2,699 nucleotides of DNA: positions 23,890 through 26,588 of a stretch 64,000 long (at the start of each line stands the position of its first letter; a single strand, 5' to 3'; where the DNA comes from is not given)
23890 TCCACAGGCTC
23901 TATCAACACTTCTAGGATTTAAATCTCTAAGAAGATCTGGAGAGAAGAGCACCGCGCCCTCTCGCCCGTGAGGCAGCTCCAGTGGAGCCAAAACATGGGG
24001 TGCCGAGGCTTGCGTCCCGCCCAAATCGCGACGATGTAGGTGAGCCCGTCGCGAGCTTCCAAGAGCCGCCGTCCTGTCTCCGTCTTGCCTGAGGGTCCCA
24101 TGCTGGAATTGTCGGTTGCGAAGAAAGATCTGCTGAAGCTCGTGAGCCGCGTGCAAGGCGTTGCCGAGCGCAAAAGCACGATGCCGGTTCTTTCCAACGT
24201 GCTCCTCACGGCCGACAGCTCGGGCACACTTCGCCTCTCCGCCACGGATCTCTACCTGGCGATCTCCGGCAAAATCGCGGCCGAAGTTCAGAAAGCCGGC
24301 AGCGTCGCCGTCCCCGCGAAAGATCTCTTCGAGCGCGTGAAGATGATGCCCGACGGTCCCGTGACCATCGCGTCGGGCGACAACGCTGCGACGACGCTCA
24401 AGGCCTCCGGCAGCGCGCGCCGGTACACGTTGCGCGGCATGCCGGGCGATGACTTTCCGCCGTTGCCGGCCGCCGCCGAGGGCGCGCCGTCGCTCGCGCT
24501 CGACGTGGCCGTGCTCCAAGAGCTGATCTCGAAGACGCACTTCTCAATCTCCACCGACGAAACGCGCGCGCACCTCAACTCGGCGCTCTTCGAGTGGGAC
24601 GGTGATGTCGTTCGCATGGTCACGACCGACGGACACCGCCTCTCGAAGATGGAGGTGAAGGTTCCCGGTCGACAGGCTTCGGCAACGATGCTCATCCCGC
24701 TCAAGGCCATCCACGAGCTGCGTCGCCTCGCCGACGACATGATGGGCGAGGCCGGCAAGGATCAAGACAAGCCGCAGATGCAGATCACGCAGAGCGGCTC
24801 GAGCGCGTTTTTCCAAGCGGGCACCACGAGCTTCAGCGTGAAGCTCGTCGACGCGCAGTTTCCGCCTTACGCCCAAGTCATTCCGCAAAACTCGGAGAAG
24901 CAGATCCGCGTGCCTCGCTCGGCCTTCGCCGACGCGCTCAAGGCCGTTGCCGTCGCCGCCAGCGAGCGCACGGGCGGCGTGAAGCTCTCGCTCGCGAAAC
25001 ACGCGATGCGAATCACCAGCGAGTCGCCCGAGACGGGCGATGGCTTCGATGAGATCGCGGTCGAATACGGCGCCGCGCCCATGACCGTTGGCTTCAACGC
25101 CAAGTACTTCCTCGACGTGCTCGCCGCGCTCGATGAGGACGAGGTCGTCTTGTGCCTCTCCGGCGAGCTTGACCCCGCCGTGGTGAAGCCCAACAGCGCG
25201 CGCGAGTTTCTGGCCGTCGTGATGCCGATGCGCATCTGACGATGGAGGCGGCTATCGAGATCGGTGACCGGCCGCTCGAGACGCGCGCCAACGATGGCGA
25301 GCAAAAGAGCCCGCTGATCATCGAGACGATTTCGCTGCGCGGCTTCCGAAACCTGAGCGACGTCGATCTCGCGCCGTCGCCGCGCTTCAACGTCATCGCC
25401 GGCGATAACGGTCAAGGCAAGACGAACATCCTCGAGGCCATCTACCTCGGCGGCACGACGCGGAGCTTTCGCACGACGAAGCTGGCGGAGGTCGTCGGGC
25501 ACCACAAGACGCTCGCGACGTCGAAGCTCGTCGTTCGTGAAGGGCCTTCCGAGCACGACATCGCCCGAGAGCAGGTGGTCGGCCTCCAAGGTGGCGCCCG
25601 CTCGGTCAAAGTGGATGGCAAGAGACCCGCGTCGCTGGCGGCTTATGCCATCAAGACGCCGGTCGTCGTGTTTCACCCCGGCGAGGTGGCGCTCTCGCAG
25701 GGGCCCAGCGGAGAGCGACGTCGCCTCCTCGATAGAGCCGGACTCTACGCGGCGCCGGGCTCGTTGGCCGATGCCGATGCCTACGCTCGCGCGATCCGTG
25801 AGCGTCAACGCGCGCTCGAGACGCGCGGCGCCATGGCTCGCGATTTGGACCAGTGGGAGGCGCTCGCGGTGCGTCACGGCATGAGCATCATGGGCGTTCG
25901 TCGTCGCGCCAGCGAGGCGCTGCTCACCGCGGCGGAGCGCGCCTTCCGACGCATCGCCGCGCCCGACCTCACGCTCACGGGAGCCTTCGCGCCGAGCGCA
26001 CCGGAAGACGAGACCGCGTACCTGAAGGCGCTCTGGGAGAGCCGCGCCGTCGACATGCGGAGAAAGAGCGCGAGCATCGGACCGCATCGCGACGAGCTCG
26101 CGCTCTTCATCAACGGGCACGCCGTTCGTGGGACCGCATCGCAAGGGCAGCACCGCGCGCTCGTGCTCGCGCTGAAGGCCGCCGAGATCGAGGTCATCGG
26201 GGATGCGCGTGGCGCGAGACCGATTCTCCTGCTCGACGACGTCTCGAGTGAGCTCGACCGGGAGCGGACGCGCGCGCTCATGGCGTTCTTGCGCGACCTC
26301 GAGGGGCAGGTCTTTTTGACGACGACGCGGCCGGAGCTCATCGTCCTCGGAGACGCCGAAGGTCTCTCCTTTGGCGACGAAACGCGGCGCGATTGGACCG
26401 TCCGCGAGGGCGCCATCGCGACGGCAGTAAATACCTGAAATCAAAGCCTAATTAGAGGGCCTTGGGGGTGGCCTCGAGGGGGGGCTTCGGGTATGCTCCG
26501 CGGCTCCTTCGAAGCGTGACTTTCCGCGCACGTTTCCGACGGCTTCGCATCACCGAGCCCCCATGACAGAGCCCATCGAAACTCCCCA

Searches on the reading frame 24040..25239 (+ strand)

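Call 21: search_protein_families(library=pfam, proteins=[window:24040-25239:+], max_evalue=0.00001)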
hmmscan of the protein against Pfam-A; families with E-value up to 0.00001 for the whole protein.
window:24040-25239:+ (399 aa): 3 families
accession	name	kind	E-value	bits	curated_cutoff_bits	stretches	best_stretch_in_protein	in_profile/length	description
PF02767.21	DNA_pol3_beta_2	-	2.5e-29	102.4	27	2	154-275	2-115/116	DNA polymerase III beta subunit, central domain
PF02768.20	DNA_pol3_beta_3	-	4.1e-28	98.1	27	1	279-398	2-121/121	DNA polymerase III beta subunit, C-terminal domain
PF00712.24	DNA_pol3_beta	-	2.1e-26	92.9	24.4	1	23-143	2-120/120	DNA polymerase III beta subunit, N-terminal domain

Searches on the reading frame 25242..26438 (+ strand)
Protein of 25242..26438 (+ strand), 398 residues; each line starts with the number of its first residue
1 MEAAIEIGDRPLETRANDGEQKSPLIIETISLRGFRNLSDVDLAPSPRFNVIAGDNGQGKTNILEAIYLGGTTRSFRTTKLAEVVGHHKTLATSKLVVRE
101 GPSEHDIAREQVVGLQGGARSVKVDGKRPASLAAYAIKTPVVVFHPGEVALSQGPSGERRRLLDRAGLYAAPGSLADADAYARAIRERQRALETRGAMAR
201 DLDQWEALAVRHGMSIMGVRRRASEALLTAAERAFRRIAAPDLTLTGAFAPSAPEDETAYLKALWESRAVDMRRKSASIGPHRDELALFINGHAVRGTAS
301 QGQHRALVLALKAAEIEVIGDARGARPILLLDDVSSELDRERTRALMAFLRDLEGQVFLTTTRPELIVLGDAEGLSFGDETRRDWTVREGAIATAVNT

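Call 21: search_protein_families(library=pfam, proteins=[window:25242-26438:+], max_evalue=0.00001)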
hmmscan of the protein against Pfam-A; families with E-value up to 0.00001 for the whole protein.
window:25242-26438:+ (398 aa): 4 families
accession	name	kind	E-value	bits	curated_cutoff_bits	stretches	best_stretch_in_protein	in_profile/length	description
PF02463.25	SMC_N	-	2.1e-20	73.6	40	1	27-367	2-202/220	RecF/RecN/SMC N terminal domain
PF13476.12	AAA_23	-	3.7e-08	34.7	27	1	30-70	2-42/201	AAA domain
PF13304.12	AAA_21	-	5e-08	33.8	27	0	49-70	1-22/304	AAA domain, putative AbiEii toxin, Type IV TA system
PF13175.12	AAA_15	-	5.8e-07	29.9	32.1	1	27-69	3-45/374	AAA ATPase domain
